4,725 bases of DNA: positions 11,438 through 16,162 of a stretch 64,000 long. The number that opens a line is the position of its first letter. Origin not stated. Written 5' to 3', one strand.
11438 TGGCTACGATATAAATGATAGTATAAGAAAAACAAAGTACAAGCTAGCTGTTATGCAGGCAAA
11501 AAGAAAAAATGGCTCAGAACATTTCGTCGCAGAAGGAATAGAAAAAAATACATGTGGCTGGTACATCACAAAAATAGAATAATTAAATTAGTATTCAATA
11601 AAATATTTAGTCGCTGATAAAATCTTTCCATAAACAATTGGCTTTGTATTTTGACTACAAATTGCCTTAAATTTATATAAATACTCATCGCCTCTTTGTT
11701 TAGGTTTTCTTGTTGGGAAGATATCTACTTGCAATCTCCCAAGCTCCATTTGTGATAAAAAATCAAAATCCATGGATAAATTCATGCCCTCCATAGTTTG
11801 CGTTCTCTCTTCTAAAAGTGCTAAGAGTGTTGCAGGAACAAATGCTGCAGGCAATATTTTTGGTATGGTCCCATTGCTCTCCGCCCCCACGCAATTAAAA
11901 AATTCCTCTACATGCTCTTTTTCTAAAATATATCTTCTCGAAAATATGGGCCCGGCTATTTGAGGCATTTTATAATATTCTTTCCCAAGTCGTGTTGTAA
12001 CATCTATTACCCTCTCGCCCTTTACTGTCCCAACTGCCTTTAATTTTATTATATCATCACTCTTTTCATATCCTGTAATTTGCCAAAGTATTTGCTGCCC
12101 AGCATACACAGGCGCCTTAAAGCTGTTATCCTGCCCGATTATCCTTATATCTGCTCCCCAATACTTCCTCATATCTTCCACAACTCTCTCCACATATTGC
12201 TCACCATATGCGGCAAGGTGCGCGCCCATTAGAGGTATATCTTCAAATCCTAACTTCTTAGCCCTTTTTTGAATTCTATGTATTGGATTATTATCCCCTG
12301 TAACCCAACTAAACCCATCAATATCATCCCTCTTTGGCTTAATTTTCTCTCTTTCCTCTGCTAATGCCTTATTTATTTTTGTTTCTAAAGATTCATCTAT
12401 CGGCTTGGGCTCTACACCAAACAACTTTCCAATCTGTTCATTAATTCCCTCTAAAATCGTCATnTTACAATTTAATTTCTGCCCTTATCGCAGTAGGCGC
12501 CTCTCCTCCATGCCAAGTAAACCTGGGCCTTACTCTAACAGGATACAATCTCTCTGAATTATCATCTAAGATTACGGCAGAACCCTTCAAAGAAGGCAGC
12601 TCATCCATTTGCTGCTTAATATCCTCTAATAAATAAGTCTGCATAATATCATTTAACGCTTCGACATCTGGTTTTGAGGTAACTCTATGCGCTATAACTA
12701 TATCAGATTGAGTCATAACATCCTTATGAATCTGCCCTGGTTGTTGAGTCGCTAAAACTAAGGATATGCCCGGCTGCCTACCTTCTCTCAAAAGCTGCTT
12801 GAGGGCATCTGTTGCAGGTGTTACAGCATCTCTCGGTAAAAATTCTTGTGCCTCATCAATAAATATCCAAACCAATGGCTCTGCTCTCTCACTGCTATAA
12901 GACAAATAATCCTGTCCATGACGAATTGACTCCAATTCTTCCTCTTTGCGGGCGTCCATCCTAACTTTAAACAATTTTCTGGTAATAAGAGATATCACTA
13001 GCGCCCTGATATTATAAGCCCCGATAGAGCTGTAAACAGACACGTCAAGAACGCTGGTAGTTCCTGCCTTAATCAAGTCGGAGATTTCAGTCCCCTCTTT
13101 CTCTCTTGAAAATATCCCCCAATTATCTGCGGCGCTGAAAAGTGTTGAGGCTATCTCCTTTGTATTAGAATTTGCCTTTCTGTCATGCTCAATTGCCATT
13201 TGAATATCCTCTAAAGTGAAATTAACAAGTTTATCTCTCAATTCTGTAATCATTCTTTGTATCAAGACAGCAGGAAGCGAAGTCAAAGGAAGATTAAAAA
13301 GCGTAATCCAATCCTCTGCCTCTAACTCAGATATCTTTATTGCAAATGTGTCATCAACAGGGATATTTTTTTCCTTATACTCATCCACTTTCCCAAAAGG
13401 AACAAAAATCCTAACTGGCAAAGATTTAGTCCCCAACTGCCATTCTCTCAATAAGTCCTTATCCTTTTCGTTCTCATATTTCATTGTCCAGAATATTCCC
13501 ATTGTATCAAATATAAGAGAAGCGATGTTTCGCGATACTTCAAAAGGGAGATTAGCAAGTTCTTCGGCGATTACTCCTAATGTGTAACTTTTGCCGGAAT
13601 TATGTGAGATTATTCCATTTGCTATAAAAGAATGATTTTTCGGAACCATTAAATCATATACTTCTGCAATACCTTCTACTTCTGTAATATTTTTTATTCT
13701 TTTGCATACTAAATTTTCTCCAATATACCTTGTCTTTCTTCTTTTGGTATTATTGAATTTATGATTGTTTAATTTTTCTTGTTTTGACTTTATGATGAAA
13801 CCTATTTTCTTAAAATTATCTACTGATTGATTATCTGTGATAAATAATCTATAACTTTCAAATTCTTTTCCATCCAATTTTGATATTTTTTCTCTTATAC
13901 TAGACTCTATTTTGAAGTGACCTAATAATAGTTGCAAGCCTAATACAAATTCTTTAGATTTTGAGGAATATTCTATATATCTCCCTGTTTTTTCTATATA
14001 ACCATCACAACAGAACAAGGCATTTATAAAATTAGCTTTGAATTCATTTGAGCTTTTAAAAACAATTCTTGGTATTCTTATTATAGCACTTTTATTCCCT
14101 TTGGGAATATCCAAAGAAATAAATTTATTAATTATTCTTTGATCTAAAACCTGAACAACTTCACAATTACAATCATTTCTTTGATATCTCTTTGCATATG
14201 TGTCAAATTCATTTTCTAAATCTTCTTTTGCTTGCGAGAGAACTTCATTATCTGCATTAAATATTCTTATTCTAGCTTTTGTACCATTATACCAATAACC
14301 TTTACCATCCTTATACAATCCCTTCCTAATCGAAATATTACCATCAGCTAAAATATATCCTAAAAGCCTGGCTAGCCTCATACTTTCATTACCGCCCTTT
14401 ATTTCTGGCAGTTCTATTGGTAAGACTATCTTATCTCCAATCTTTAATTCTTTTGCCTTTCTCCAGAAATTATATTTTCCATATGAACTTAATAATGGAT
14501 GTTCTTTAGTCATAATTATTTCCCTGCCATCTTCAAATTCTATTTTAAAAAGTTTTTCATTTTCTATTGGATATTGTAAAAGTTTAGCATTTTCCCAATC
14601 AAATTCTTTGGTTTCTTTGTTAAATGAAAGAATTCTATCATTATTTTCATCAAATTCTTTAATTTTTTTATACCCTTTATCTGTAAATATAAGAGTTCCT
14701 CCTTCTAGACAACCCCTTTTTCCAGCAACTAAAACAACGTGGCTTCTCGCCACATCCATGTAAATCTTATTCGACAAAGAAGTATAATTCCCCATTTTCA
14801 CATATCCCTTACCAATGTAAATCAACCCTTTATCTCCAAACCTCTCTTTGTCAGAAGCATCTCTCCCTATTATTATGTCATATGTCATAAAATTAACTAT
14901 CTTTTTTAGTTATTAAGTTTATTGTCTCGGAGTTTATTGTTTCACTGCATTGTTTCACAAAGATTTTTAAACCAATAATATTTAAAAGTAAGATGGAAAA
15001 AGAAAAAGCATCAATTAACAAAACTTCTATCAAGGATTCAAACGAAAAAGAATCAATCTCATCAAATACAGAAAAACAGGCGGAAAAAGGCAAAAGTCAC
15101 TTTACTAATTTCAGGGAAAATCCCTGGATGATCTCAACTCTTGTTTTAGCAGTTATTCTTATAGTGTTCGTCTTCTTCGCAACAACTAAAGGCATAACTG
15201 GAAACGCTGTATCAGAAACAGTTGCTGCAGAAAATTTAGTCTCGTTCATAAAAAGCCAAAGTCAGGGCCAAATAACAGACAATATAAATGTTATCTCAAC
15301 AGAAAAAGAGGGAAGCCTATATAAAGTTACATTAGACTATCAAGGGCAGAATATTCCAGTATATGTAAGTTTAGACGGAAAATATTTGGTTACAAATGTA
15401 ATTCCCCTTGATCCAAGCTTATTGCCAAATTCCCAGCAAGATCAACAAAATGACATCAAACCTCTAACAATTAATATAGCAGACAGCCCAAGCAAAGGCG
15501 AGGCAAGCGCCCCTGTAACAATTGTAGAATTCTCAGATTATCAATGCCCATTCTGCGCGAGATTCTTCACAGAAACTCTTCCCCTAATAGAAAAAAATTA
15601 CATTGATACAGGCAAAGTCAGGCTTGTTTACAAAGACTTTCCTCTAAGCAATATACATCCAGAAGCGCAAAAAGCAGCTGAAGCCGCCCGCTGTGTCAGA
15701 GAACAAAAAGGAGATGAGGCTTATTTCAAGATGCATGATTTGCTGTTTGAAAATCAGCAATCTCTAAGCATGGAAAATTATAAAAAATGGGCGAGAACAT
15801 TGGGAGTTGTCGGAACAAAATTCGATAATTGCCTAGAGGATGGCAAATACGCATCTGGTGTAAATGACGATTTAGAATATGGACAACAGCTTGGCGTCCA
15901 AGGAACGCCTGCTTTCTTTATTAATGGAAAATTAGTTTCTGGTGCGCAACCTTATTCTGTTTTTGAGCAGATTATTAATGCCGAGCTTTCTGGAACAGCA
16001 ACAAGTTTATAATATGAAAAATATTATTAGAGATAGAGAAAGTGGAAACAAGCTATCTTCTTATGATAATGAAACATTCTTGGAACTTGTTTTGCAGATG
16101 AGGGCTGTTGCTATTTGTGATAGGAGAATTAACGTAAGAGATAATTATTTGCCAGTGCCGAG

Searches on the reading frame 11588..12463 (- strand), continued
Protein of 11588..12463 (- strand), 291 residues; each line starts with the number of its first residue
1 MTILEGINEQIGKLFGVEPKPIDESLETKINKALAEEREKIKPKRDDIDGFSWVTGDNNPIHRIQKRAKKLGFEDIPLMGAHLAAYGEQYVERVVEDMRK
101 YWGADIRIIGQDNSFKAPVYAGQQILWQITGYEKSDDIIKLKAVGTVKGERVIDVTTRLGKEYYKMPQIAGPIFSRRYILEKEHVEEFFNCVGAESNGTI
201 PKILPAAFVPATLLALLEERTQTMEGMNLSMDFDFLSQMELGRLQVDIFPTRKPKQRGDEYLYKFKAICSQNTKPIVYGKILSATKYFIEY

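Call 68: list_cluster_members(proteins=[P0158, P0159, P0161, P0164, P0169, P0175, P0185, P0194, P0206, P0239])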
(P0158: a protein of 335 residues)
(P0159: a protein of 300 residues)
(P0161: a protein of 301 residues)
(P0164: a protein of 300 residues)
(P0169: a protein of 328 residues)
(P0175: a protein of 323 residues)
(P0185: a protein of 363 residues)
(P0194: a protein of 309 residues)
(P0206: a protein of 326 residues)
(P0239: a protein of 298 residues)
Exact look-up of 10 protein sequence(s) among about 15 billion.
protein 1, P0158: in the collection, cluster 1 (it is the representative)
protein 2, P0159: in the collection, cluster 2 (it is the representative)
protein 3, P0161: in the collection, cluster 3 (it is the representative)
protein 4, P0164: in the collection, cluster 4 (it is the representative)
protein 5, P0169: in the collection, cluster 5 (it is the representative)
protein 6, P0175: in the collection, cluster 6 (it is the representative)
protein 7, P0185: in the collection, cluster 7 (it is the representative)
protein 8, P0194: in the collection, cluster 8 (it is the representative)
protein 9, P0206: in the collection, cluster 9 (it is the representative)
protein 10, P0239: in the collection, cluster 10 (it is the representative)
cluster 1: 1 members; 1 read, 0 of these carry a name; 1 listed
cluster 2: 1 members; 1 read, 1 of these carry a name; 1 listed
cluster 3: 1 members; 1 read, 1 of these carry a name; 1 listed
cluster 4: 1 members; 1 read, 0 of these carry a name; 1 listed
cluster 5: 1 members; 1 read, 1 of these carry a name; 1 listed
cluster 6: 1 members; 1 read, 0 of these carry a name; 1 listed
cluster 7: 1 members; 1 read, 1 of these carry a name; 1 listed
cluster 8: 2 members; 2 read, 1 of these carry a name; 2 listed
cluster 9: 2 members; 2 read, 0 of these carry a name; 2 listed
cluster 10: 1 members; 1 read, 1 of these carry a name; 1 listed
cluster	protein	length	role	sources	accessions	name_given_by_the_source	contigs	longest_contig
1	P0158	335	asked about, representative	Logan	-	-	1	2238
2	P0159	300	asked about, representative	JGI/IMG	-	acyl dehydratase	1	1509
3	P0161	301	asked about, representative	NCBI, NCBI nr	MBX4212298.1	MaoC family dehydratase [Candidatus Pacearchaeota archaeon]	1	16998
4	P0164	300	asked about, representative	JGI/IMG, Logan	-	-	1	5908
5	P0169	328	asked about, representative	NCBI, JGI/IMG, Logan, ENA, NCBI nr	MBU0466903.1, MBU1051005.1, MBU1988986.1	MAG: hypothetical protein KJ718_00420 [Nanoarchaeota archaeon] | hypothetical protein [Nanoarchaeota archaeon]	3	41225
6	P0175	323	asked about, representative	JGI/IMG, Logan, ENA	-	-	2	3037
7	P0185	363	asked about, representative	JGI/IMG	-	acyl dehydratase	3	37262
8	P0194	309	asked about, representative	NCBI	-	-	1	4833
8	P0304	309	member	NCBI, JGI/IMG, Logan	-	acyl dehydratase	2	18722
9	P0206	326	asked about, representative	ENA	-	-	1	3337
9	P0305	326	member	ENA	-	-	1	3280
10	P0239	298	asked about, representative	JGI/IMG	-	acyl dehydratase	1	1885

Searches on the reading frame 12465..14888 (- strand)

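Call 3: search_protein_families(library=pfam, proteins=[window:12465-14888:-], max_evalue=0.01)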
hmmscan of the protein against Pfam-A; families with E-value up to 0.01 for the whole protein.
window:12465-14888:- (807 aa): 6 families
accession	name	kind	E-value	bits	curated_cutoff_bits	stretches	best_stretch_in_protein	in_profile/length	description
PF14890.11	Intein_splicing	-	8.2e-23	81.4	35.8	1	67-430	2-155/155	Intein splicing domain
PF14528.11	LAGLIDADG_3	-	3.3e-18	66.2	22.5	1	282-361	1-79/82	LAGLIDADG-like domain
PF01935.23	DUF87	-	5.9e-07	30.2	23.2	1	431-625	34-210/220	Helicase HerA, central domain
PF07591.16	PT-HINT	-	3e-05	24.7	27.7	1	66-155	1-88/137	Pretoxin HINT domain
PF05707.18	Zot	-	0.00045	20.2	20.3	1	674-734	84-145/197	Zonular occludens toxin (Zot)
PF05872.18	HerA_C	-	0.0016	17.6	22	1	670-767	256-354/502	Helicase HerA-like C-terminal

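Call 4: search_protein_families(library=ncbifam, proteins=[window:12465-14888:-], max_evalue=0.01)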
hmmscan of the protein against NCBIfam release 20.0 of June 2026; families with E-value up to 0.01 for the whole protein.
window:12465-14888:- (807 aa): 21 families
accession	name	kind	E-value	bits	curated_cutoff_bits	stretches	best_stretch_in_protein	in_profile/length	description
NF011418.0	PRK14845.1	equivalog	1e-23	83.1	756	2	83-375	64-310/1049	translation initiation factor IF-2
NF038162.1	RtcB_rel_intein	exception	3.7e-21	74.9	1150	3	59-156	94-189/961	intein-containing RtcB family protein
NF005852.0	PRK07773.1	equivalog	8.6e-21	73.9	780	2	58-373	396-705/886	replicative DNA helicase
NF006207.0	PRK08332.1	equivalog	3.2e-20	71.1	2400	1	109-434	944-1245/1684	vitamin B12-dependent ribonucleotide reductase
NF045703.1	rSAM_Tes_intein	exception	1.2e-13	49.9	1700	1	244-427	426-607/1040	tetraether lipid synthase Tes, intein-containing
NF038098.1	GyrA_w_intein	exception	1.4e-12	46.4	1850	1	82-376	144-424/1232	intein-containing DNA gyrase subunit A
NF011287.0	PRK14698.1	equivalog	2.1e-12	45.9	1238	1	152-356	377-554/1017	V-type ATP synthase subunit A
NF011491.0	PRK14898.1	equivalog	1e-11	43.6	783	1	96-375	135-420/860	DNA-directed RNA polymerase subunit A''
TIGR01445.1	intein_Nterm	domain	1.2e-10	42.3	24.5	1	60-133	1-82/83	intein N-terminal splicing region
TIGR01443.1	intein_Cterm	domain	4.4e-10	39.5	15.6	1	409-431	1-24/24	intein C-terminal splicing region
NF003158.0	PRK04132.1-3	equivalog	4.7e-10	37.2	1750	2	110-185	122-195/1437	replication factor C small subunit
NF042944.1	HerA_antiphage_2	equivalog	3.9e-08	32.5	850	1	624-774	388-530/576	anti-phage-associated helicase HerA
NF040819.1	helicase_HerA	equivalog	4.2e-08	32.2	970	1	605-747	330-478/561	DNA double-strand break repair helicase HerA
NF011303.0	PRK14715.1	equivalog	7.4e-08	29.9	1585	1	205-427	1140-1372/1627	DNA-directed DNA polymerase II large subunit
NF053655.1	CedD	equivalog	1.9e-07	30.1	600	1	664-777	412-516/527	DNA-translocating ATPase CedD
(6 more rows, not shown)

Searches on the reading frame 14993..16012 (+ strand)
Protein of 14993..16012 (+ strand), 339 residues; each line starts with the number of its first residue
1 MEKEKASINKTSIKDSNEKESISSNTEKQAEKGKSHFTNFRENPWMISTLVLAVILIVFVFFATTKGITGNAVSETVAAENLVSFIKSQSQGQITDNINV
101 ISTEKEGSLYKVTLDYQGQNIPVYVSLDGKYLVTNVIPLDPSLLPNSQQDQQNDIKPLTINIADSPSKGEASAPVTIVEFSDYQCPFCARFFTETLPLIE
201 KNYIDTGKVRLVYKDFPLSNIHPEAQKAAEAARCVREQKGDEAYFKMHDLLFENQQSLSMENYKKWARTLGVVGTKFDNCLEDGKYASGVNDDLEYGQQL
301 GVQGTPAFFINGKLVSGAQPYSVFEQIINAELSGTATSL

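Call 3: search_protein_families(library=pfam, proteins=[window:14993-16012:+], max_evalue=0.01)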
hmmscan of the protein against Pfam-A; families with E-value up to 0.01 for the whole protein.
window:14993-16012:+ (339 aa): 4 families
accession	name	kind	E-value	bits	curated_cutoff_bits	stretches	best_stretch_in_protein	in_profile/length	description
PF13462.12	Thioredoxin_4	-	6.8e-37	127.6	23.2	1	167-329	7-164/165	Thioredoxin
PF01323.26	DSBA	-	2.9e-22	79.8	25.6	1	176-328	1-190/191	DSBA-like thioredoxin domain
PF13098.12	Thioredoxin_2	-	5.5e-09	36.8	27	1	176-327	8-103/104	Thioredoxin-like domain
PF25425.1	YfjL_N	-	0.0098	16.6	27.8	0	49-89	6-45/97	YfjL-like, N-terminal domain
